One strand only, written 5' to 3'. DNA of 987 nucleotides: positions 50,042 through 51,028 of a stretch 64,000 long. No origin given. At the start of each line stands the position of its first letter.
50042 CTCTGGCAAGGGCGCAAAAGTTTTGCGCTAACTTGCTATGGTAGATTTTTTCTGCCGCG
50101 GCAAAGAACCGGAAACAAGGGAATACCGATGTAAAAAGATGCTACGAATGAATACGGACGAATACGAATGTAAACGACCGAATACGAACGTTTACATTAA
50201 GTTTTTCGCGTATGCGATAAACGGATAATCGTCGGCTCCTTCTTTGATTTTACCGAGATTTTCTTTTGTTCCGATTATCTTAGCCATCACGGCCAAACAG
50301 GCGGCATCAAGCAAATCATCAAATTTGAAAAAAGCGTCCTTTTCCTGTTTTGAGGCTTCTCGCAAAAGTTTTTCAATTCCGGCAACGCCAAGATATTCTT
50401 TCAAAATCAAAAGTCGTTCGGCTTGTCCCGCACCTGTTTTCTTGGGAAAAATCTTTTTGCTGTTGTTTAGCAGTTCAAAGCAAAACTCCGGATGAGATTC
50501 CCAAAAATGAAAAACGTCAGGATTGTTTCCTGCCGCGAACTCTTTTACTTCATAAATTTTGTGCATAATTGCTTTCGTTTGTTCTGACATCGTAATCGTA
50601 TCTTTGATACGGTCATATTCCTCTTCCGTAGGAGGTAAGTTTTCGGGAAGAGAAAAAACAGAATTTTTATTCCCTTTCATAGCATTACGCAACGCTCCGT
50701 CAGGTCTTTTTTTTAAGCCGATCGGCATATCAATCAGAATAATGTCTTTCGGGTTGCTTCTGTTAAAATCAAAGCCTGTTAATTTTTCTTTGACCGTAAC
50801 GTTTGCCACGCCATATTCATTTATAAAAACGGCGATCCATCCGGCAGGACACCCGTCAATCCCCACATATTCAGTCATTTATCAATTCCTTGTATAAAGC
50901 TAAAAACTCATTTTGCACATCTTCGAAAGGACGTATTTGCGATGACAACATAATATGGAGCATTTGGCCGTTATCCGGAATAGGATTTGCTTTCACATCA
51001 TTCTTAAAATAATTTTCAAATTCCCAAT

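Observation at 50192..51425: Overlapping HD (YfbR-like) phosphohydrolase + DUF429 (RNase H-like) gene pair as islet cargo: candidate defence or anti-defence module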

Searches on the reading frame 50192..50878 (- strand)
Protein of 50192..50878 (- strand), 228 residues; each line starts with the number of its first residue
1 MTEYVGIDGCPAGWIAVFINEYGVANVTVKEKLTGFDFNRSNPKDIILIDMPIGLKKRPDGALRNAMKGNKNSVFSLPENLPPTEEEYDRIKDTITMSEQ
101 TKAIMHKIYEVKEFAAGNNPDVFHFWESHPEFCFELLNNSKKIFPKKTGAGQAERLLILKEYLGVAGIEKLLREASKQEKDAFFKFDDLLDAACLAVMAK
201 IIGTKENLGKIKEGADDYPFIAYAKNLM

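Call 3: search_protein_families(library=pfam, proteins=[window:50192-50878:-], max_evalue=0.01)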
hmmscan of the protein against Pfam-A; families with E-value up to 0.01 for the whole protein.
window:50192-50878:- (228 aa): 1 family
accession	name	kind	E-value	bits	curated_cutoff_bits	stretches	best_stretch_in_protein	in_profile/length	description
PF04250.19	DUF429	-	1.1e-28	100.8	23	1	6-202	1-200/214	Protein of unknown function (DUF429)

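Call 6: search_protein_families(library=padloc, proteins=[window:50192-50878:-], max_evalue=1)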
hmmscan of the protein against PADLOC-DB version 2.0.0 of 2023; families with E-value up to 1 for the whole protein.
window:50192-50878:- (228 aa): 0 families

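Call 7: search_protein_families(library=ncbifam, proteins=[window:50192-50878:-], max_evalue=1)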
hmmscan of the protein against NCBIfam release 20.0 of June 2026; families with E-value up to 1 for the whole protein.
window:50192-50878:- (228 aa): 0 families

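Call 8: search_protein_families(library=phrogs, proteins=[window:50192-50878:-], max_evalue=0.1)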
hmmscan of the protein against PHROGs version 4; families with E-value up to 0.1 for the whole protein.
window:50192-50878:- (228 aa): 0 families

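Call 12: find_homologous_proteins(query=window:50192-50878:-, max_evalue=0.001)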
Query window:50192-50878:- (228 aa): 210 proteins with E <= 0.001 among 419 candidates; the best 120 are listed.
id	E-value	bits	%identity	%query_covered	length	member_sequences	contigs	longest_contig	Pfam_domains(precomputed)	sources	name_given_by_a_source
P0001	5.1e-149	512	99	100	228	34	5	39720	PF04250.20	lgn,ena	-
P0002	1.5e-145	501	97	100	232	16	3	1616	PF04250.20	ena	-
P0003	3.2e-144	496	96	100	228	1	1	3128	PF04250.20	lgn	-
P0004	1.8e-135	468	93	100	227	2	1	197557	PF04250.20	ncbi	-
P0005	4.5e-125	434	89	100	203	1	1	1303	PF04250.20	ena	-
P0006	4.4e-124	430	86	100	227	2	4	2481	PF04250.20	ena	-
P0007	4.1e-121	421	84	100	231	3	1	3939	PF04250.20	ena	-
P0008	4.5e-120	417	83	100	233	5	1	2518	PF04250.20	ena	-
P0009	2.1e-119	415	83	100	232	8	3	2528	PF04250.20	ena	-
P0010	7.0e-117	407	82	100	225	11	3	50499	PF04250.20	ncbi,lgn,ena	-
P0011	1.3e-112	393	79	100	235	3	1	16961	PF04250.20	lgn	-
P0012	1.5e-111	389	79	100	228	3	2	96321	PF04250.20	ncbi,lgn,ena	-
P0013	1.4e-109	383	77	100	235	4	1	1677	PF04250.20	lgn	-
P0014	5.1e-105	368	78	100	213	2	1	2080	PF04250.20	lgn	-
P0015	2.0e-104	366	77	100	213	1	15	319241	PF04250.20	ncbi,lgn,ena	-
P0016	2.1e-103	363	77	100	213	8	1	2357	PF04250.20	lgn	-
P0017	8.8e-103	361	76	100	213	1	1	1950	PF04250.20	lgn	-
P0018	8.9e-103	361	76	100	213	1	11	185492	PF04250.20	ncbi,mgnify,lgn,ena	mgnify:FL=1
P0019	2.1e-99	350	75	98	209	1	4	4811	PF04250.20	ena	-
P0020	2.8e-95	336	72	100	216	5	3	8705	PF04250.20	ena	-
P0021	7.0e-92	325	70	100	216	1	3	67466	PF04250.20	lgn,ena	-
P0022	3.9e-87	310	67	100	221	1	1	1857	PF04250.20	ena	-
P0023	3.1e-86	307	89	71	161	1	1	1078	PF04250.20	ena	-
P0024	2.0e-59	219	61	80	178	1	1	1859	PF04250.20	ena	-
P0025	8.3e-43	165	63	55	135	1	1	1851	PF04250.20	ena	-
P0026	9.3e-42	161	47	99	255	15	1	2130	PF04250.20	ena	-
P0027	8.5e-18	83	36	87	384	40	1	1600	PF04250.20,PF00293.35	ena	-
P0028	7.3e-17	80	36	86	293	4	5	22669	PF04250.20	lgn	-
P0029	7.4e-17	80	34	87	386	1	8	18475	PF04250.20,PF00293.35,PF14815.13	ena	-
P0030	2.7e-16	78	37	85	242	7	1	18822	PF04250.20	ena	-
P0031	4.4e-16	77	35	86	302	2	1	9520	PF04250.20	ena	-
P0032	5.5e-16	77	33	93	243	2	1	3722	PF04250.20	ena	-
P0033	5.7e-16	77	37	85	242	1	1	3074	PF04250.20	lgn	-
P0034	6.8e-16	77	37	86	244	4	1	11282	PF04250.20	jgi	-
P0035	7.4e-16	76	33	95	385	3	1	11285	PF04250.20,PF00293.35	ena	-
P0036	9.4e-16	76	35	86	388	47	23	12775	PF04250.20,PF00293.35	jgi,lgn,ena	-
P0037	2.4e-15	75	34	95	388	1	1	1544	PF04250.20,PF00293.35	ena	-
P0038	3.1e-15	74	33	95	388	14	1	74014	PF04250.20,PF00293.35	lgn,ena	-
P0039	3.3e-15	74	42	62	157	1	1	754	PF04250.20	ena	-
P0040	3.9e-15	74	34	87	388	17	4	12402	PF04250.20,PF00293.35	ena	-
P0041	4.1e-15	74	33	86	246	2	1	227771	PF04250.20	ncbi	ncbi:MAG: DUF429 domain-containing protein [Promethearchaeota archaeon]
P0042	5.4e-15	74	34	95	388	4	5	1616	PF04250.20,PF00293.35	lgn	-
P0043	7.0e-15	73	35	86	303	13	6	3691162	PF04250.20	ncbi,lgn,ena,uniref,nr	ncbi:DUF429 domain-containing protein [Proteiniclasticum sp. QWL-01]|uniref:DUF429 domain-containing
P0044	1.3e-14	72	34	87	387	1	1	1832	PF04250.20,PF00293.35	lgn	-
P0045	1.3e-14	72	32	87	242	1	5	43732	PF04250.20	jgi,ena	-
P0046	1.4e-14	72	34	95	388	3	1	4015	PF04250.20,PF00293.35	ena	-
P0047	1.7e-14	72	36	87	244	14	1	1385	PF04250.20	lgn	-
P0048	2.7e-14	71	34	88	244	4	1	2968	PF04250.20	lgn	-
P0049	4.0e-14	71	33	86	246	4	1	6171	PF04250.20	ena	-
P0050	4.9e-14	70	34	95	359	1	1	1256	PF04250.20,PF00293.35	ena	-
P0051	5.6e-14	70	34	87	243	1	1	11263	PF04250.20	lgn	-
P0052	6.2e-14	70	32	87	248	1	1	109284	PF04250.20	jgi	-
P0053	2.6e-13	68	32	92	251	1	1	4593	PF04250.20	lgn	-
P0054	2.8e-13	68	31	86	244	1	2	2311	PF04250.20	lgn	-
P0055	5.4e-13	67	32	87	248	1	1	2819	PF04250.20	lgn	-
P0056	9.1e-13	66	34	86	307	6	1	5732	PF04250.20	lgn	-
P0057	1.4e-12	66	35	82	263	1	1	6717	PF04250.20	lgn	-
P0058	1.5e-12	66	35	86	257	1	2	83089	PF04250.20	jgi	-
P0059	1.6e-12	66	32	87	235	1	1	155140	PF04250.20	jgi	jgi:predicted RNase H-like nuclease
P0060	2.0e-12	65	35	87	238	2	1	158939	PF04250.20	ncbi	ncbi:MAG: DUF429 domain-containing protein [Verrucomicrobiota bacterium]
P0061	4.8e-12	64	33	88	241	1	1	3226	PF04250.20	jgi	jgi:predicted RNase H-like nuclease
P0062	1.3e-11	63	33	86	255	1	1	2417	PF04250.20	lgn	-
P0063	2.1e-11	62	33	86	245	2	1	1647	PF04250.20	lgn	-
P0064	2.8e-11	61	33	84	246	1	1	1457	PF04250.20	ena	-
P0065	2.9e-11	61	33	86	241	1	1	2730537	PF04250.20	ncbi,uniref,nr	ncbi:DUF429 domain-containing protein [Aciduricibacillus chroicocephali]|uniref:DUF429 domain-contai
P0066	5.7e-11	60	30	88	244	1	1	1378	PF04250.20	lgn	-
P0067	7.2e-11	60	32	84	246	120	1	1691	PF04250.20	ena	-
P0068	9.5e-11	60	34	87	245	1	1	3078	PF04250.20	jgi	-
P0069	1.3e-10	59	30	89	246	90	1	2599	PF04250.20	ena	-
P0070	1.5e-10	59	31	86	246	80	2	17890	PF04250.20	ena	-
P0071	1.5e-10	59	31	86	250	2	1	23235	PF04250.20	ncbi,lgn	-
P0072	1.5e-10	59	31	86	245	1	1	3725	PF04250.20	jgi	jgi:predicted RNase H-like nuclease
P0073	2.2e-10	59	31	88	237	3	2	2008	PF04250.20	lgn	-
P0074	2.3e-10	58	31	84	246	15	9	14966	PF04250.20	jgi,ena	jgi:predicted RNase H-like nuclease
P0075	2.4e-10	58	33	84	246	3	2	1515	PF04250.20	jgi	jgi:predicted RNase H-like nuclease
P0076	2.4e-10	58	32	94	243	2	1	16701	PF04250.20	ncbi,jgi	jgi:predicted RNase H-like nuclease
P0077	2.6e-10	58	33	86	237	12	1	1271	PF04250.20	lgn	-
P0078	3.6e-10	58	33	86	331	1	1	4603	PF04250.20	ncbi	-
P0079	4.1e-10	58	31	86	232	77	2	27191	PF04250.20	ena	-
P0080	4.3e-10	58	30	88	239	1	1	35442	PF04250.20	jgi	jgi:predicted RNase H-like nuclease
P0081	5.0e-10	57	34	85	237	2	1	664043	PF04250.20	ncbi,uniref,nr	ncbi:DUF429 domain-containing protein [Flavobacterium turcicum]|uniref:DUF429 domain-containing prot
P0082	6.2e-10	57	30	84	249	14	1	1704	PF04250.20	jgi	-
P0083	6.7e-10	57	31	84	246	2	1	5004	PF04250.20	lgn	-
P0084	7.7e-10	57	31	84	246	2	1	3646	PF04250.20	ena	-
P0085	7.9e-10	57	32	84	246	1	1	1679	PF04250.20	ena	-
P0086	8.1e-10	57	30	93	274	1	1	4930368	PF04250.20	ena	-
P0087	8.5e-10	57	31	84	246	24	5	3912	PF04250.20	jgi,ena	-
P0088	8.8e-10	57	30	84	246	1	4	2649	PF04250.20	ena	-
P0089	9.6e-10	56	29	86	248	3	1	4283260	PF04250.20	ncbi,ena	-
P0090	1.1e-9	56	31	88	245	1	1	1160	PF04250.20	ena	-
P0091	1.2e-9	56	29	88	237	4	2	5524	PF04250.20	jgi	jgi:predicted RNase H-like nuclease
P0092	1.3e-9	56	33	86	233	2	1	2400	PF04250.20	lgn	-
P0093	1.8e-9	56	31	84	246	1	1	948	PF04250.20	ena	-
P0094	1.9e-9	55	31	84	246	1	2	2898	PF04250.20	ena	-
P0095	1.9e-9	55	32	86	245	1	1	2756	PF04250.20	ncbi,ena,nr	ncbi:MAG TPA: DUF429 domain-containing protein [Polyangium sp.]|nr:DUF429 domain-containing protein 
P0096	2.1e-9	55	30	85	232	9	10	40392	PF04250.20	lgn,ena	-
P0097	2.3e-9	55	33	70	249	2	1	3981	PF04250.20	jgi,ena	jgi:predicted RNase H-like nuclease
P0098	2.7e-9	55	30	93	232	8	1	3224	PF04250.20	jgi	-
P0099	2.9e-9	55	31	86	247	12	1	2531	PF04250.20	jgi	jgi:predicted RNase H-like nuclease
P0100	3.2e-9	55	29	84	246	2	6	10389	PF04250.20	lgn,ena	-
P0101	3.3e-9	55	30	93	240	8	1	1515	PF04250.20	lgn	-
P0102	4.3e-9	54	32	85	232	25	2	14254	PF04250.20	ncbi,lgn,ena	-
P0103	5.2e-9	54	28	89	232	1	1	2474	PF04250.20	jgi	jgi:predicted RNase H-like nuclease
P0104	5.4e-9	54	30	88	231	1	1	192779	PF04250.20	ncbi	-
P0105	6.8e-9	54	29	90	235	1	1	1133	PF04250.20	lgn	-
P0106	7.5e-9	54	30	91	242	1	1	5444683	PF04250.20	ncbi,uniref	ncbi:DUF429 domain-containing protein [Terrarubrum flagellatum]|uniref:DUF429 domain-containing prot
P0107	9.1e-9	53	29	88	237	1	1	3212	PF04250.20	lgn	-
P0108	9.3e-9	53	33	71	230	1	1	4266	PF04250.20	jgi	jgi:predicted RNase H-like nuclease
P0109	9.4e-9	53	30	84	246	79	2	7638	PF04250.20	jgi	jgi:predicted RNase H-like nuclease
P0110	9.7e-9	53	31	84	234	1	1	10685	PF04250.20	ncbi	-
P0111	1.0e-8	53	32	86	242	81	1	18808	PF04250.20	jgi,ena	jgi:predicted RNase H-like nuclease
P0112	1.1e-8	53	31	84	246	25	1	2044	PF04250.20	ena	-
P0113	1.1e-8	53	30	86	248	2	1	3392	PF04250.20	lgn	-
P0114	1.1e-8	53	31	85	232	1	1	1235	PF04250.20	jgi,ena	-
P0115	1.3e-8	53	30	84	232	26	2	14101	PF04250.20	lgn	-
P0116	1.5e-8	53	29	86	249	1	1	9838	PF04250.20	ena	-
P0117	1.5e-8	53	31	84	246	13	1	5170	PF04250.20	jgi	jgi:predicted RNase H-like nuclease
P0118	1.9e-8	52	31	85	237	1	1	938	PF04250.20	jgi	jgi:predicted RNase H-like nuclease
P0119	2.1e-8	52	32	92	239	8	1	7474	PF04250.20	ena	-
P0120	2.5e-8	52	31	65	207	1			PF04250.20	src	-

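Call 14: find_encoding_contigs(protein=P0004, flank=8000, max_places=3)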
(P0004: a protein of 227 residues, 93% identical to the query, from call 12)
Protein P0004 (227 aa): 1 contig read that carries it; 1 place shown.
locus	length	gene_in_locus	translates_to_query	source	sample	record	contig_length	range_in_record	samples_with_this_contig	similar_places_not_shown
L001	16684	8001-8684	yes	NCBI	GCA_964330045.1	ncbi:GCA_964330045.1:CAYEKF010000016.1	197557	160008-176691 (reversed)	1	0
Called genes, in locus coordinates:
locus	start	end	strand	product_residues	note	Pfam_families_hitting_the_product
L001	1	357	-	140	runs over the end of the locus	PF04384:Fe-S_assembly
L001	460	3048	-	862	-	PF00171:Aldedh, PF00465:Fe-ADH, PF13685:Fe-ADH_2 (weak), PF25137:ADH_Fe_C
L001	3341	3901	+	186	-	PF04011:LemA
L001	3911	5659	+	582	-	PF09972:DUF2207, PF20990:DUF2207_C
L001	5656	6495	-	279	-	PF12724:Flavodoxin_5 (weak), PF13484:Fer4_16 (faint), PF13183:Fer4_8 (faint), PF12838:Fer4_7 (faint), PF00037:Fer4 (weak)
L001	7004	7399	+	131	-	-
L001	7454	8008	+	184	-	-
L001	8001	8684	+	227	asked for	PF04250:DUF429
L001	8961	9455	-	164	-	PF00589:Phage_integrase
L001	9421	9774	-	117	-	PF13356:Arm-DNA-bind_3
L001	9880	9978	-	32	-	-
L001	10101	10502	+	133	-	PF03724:META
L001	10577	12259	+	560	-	PF00005:ABC_tran, PF00931:NB-ARC (faint), PF02463:SMC_N (faint), PF13555:AAA_29 (faint), PF13304:AAA_21 (faint), PF12848:ABC_tran_Xtn, PF00005:ABC_tran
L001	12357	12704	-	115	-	-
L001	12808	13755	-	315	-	-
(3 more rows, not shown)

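Call 15: find_encoding_contigs(protein=P0015, flank=8000, max_places=4)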
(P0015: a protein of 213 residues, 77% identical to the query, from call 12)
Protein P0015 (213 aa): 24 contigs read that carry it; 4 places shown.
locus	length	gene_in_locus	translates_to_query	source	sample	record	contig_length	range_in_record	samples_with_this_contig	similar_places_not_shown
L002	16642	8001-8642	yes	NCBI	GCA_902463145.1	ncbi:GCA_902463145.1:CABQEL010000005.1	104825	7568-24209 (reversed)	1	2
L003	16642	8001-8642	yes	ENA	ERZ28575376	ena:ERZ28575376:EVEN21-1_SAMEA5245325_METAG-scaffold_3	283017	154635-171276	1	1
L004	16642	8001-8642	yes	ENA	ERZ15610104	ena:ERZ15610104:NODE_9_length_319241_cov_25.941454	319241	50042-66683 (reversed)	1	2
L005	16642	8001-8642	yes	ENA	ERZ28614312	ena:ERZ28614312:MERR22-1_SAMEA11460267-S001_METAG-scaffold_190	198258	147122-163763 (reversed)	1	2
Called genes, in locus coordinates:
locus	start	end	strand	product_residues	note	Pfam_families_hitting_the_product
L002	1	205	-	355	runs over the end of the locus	-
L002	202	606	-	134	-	PF05523:FdtA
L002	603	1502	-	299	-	PF00535:Glycos_transf_2, PF10111:Glyco_tranf_2_2 (weak), PF13641:Glyco_tranf_2_3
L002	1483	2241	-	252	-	PF08795:DUF1796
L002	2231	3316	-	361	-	PF01041:DegT_DnrJ_EryC1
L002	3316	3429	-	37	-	-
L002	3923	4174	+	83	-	PF00483:NTP_transferase, PF12804:NTP_transf_3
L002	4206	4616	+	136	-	-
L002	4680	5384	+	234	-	-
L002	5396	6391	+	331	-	PF14057:GGGtGRT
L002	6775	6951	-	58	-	-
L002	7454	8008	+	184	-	-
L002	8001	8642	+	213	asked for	PF04250:DUF429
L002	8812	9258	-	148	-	PF00589:Phage_integrase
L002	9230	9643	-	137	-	PF13356:Arm-DNA-bind_3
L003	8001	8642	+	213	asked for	PF04250:DUF429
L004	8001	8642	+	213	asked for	PF04250:DUF429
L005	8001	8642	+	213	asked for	PF04250:DUF429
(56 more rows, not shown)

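Call 16: search_solved_structures(query=window:50192-50878:-, max_evalue=10)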
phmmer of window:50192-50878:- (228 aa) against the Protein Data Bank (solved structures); distinct sequences matched with E-value up to 10: 3.
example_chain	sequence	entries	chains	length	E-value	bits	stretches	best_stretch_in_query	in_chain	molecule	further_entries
6rfz_A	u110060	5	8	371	1.4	11.7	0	59-130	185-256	lectin PLL2 from Photorhabdus laumondii | Photorhabdus luminescens subsp. laumondii TTO1 complete genome segment 3/17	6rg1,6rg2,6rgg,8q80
1mrc_L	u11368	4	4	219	1.5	11.6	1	39-93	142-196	IGG2B-KAPPA JEL103 FAB (LIGHT CHAIN)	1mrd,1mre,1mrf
4puf_A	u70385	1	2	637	4.5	10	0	67-106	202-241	E3 ubiquitin-protein ligase SlrP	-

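Call 23: find_encoding_contigs(protein=P0036, flank=6000, max_places=5)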
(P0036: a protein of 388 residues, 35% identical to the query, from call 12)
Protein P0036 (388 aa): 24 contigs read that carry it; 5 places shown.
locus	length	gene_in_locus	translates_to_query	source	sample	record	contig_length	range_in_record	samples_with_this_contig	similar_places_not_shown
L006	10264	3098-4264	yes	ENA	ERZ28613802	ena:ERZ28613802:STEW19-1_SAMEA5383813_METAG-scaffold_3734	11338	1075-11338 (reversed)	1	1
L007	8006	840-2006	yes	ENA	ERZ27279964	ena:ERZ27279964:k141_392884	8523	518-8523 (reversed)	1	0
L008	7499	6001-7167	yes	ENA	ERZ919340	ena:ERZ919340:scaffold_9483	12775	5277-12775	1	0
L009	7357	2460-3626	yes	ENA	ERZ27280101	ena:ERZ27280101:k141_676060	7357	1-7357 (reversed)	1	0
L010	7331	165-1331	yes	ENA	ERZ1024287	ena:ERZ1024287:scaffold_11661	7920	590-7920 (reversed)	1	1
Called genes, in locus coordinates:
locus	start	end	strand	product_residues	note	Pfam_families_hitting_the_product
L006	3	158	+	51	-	?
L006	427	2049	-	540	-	PF13007:LZ_Tnp_IS66, PF13005:zf-IS66, PF03050:DDE_Tnp_IS66, PF13817:DDE_Tnp_IS66_C (weak)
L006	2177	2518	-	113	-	PF05717:TnpB_IS66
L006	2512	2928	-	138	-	PF01527:HTH_Tnp_1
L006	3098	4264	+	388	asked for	PF00293:NUDIX, PF04250:DUF429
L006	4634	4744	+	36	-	-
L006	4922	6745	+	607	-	PF07719:TPR_2 (faint), PF12895:ANAPC3 (faint), PF19789:DUF6273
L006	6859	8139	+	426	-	-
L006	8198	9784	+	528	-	-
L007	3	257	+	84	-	?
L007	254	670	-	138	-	PF01527:HTH_Tnp_1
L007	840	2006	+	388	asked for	PF00293:NUDIX, PF04250:DUF429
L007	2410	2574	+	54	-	-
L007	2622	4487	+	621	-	PF07719:TPR_2 (faint), PF12895:ANAPC3 (faint), PF19789:DUF6273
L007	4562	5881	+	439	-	-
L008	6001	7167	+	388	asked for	PF00293:NUDIX, PF04250:DUF429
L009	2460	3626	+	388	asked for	PF00293:NUDIX, PF04250:DUF429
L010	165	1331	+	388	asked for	PF00293:NUDIX, PF04250:DUF429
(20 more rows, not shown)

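Call 24: find_encoding_contigs(protein=P0026, flank=6000, max_places=3)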
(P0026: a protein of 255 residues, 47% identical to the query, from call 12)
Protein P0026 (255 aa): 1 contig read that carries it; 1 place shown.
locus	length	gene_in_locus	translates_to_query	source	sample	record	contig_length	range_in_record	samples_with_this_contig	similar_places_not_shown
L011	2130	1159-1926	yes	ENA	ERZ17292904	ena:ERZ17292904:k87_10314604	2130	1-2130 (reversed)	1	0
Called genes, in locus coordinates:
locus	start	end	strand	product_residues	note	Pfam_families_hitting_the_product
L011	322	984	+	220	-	-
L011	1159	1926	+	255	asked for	PF04250:DUF429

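Call 25: find_encoding_contigs(protein=P0028, flank=6000, max_places=3)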
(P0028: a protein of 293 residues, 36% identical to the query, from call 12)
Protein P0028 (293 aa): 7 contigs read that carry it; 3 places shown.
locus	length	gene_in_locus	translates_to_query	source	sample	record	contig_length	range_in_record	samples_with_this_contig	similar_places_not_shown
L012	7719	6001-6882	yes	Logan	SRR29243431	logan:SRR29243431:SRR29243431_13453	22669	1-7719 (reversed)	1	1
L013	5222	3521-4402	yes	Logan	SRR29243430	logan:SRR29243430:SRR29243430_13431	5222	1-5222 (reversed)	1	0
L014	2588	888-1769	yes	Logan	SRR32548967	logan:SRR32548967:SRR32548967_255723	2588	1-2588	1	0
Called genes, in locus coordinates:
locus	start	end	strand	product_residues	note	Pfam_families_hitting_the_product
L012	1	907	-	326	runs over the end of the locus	PF05128:DUF697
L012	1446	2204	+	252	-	PF01145:Band_7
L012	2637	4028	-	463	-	PF00860:Xan_ur_permease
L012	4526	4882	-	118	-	-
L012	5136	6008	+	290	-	PF06347:SH3_4 (faint), PF08239:SH3_3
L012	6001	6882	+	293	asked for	PF04250:DUF429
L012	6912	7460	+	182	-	PF10469:AKAP7_NLS (weak), PF02834:LigT_PEase, PF13563:2_5_RNA_ligase2, PF02834:LigT_PEase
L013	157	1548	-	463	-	PF00860:Xan_ur_permease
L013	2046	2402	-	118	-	-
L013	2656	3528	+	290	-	PF06347:SH3_4 (faint), PF08239:SH3_3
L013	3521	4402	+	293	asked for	PF04250:DUF429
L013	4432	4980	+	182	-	PF10469:AKAP7_NLS (weak), PF02834:LigT_PEase, PF13563:2_5_RNA_ligase2, PF02834:LigT_PEase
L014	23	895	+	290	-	PF06347:SH3_4 (faint), PF08239:SH3_3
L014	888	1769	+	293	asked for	PF04250:DUF429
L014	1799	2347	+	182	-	PF10469:AKAP7_NLS (weak), PF02834:LigT_PEase, PF13563:2_5_RNA_ligase2, PF02834:LigT_PEase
